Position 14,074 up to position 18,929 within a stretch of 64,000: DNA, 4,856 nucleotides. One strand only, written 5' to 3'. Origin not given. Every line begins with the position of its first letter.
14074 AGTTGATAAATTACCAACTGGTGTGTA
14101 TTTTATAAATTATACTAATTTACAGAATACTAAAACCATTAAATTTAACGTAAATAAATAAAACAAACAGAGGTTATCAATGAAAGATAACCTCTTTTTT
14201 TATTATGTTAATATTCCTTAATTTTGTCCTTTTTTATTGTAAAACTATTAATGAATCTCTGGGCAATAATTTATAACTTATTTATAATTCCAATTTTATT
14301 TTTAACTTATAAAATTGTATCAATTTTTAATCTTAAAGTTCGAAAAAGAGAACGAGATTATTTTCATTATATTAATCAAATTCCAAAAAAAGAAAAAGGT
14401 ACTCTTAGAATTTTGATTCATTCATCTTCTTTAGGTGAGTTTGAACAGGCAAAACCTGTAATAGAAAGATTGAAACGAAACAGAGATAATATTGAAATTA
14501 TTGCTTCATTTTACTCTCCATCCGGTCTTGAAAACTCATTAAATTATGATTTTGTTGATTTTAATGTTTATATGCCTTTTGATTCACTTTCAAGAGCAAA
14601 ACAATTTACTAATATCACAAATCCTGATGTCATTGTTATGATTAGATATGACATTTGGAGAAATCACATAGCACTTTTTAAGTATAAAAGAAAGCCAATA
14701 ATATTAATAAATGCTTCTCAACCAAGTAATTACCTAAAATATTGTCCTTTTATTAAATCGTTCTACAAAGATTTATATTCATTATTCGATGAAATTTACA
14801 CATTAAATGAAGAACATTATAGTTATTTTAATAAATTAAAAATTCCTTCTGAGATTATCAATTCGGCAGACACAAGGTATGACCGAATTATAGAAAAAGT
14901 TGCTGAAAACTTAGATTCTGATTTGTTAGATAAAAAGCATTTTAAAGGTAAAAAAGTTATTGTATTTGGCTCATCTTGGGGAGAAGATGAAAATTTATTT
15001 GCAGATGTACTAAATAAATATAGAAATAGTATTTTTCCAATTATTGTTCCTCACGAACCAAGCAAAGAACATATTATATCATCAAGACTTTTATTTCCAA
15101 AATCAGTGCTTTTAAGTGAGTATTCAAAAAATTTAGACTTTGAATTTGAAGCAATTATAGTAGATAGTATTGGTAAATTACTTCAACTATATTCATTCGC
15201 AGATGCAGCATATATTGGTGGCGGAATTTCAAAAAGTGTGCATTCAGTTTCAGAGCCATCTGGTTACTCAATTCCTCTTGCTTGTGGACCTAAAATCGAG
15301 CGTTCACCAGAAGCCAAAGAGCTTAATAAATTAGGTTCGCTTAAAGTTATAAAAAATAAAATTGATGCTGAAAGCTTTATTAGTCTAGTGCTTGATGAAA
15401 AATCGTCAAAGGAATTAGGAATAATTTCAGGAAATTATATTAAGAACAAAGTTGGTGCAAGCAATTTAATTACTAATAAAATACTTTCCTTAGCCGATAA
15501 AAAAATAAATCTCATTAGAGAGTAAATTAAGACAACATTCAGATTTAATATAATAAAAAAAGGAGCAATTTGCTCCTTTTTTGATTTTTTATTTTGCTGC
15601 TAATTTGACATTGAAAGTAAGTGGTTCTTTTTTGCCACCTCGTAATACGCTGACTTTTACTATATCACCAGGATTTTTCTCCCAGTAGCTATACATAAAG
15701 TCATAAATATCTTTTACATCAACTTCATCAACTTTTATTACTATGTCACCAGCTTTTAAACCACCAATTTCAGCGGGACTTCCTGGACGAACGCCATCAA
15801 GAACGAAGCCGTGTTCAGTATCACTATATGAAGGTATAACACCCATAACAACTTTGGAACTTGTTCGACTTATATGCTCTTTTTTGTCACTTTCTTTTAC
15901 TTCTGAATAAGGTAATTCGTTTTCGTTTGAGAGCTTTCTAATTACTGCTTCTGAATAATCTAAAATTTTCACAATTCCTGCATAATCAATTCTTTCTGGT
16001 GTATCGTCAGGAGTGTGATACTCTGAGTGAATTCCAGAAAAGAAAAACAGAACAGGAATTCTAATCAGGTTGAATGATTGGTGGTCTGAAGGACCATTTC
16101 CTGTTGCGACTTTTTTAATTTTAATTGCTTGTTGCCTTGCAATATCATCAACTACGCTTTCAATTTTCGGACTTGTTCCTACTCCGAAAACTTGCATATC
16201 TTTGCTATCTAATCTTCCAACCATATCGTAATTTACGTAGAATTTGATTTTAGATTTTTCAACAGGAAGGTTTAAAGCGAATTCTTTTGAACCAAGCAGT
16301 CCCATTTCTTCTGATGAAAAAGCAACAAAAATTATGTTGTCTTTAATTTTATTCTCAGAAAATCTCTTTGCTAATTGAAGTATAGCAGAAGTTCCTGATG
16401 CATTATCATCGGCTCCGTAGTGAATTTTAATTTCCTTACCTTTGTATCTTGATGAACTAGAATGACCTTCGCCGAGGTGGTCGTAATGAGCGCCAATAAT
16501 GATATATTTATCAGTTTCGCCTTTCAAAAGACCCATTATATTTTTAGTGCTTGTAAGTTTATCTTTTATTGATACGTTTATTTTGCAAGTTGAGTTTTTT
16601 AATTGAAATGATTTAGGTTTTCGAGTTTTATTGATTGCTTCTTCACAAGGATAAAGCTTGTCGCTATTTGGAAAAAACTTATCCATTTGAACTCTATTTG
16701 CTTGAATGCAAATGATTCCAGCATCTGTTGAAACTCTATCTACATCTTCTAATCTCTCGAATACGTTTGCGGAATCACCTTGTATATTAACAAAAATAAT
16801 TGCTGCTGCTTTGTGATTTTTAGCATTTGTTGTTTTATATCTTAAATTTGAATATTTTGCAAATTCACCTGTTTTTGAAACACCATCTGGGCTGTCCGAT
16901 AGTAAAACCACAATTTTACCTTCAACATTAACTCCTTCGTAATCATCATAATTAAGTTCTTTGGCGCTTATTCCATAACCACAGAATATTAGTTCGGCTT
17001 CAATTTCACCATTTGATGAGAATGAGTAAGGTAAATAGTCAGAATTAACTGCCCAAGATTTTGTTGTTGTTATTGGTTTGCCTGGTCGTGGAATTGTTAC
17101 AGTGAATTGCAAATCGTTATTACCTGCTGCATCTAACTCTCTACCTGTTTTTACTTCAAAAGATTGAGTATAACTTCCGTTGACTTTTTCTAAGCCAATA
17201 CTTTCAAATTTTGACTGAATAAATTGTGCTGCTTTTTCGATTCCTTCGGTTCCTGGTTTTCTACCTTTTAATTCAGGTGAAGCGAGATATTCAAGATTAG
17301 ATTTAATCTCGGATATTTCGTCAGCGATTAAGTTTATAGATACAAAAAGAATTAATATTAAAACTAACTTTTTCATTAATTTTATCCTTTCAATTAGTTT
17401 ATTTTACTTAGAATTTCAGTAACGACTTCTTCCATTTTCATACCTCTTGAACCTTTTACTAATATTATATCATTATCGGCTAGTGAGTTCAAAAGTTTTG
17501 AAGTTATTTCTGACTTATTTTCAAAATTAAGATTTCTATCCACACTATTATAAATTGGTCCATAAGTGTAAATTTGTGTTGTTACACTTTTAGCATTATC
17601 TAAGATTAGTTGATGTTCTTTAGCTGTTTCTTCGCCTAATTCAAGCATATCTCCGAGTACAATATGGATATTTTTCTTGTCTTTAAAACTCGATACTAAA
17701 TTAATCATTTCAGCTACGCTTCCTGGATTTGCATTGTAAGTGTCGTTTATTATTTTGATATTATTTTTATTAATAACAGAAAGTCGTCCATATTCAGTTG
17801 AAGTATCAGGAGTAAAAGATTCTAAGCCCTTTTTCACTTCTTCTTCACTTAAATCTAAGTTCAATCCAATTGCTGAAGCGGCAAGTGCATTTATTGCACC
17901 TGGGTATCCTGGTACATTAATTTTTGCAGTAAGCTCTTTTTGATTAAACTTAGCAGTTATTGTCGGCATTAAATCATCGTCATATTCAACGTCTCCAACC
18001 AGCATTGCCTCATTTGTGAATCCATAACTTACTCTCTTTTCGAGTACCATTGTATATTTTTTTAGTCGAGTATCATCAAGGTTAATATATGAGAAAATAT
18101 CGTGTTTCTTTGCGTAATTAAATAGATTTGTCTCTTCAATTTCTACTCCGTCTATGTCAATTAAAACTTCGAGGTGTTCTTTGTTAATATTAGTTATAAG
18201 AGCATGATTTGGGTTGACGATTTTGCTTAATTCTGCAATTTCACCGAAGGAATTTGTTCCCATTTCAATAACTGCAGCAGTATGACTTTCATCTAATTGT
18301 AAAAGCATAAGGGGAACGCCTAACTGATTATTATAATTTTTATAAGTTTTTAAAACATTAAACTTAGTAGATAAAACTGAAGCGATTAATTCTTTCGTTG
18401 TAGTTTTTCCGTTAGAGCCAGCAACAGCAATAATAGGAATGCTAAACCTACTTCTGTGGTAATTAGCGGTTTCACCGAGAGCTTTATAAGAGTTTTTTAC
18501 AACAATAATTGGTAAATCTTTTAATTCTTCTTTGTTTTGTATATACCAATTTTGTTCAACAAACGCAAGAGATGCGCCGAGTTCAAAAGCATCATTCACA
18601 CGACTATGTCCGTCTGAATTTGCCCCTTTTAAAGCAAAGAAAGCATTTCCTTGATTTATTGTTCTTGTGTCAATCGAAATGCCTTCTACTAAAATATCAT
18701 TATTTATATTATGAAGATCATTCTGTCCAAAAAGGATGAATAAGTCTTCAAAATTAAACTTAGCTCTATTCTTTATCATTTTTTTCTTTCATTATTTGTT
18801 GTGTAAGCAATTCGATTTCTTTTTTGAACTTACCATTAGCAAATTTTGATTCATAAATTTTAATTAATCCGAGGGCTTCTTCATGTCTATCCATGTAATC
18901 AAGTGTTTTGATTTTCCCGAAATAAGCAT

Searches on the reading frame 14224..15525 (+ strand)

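Call 51: search_protein_families(library=pfam, proteins=[window:14224-15525:+], max_evalue=0.00001)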
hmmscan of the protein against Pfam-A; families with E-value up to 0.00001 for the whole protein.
window:14224-15525:+ (433 aa): 1 family
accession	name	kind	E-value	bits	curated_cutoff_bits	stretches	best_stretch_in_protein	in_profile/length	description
PF04413.22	Glycos_transf_N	-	2.7e-30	105.7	23.9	1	52-220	12-178/179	3-Deoxy-D-manno-octulosonic-acid transferase (kdotransferase)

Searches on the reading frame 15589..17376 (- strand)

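Call 31: search_protein_families(library=pfam, proteins=[window:15589-17376:-], max_evalue=0.00001)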
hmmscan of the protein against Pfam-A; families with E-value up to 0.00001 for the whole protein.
window:15589-17376:- (595 aa): 5 families
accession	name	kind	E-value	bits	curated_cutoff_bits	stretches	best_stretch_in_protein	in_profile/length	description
PF04389.22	Peptidase_M28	-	1.6e-40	139.4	21.3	1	279-474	1-188/193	Peptidase family M28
PF13180.12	PDZ_2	-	5.9e-12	46.1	27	1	519-590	9-78/80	PDZ domain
PF17820.7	PDZ_6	-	3.5e-07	30.3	27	1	528-557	4-33/54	PDZ domain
PF00595.29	PDZ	-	2.9e-06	28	23.2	0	519-557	21-60/81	PDZ domain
PF01546.33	Peptidase_M20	-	3.3e-06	27.6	24.6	0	294-445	2-173/206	Peptidase family M20/M25/M40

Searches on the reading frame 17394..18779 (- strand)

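Call 51: search_protein_families(library=pfam, proteins=[window:17394-18779:-], max_evalue=0.00001)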
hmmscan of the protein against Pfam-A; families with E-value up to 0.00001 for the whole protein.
window:17394-18779:- (461 aa): 3 families
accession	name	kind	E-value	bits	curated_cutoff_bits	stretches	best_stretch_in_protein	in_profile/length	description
PF08245.18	Mur_ligase_M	-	1.9e-36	126.4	24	1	119-304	1-199/200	Mur ligase middle domain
PF02875.26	Mur_ligase_C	-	1.1e-15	59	28.4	1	331-445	1-127/127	Mur ligase, glutamate ligase domain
PF01225.30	Mur_ligase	-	1.8e-07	31.9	21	1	31-107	2-93/95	Mur ligase family, catalytic domain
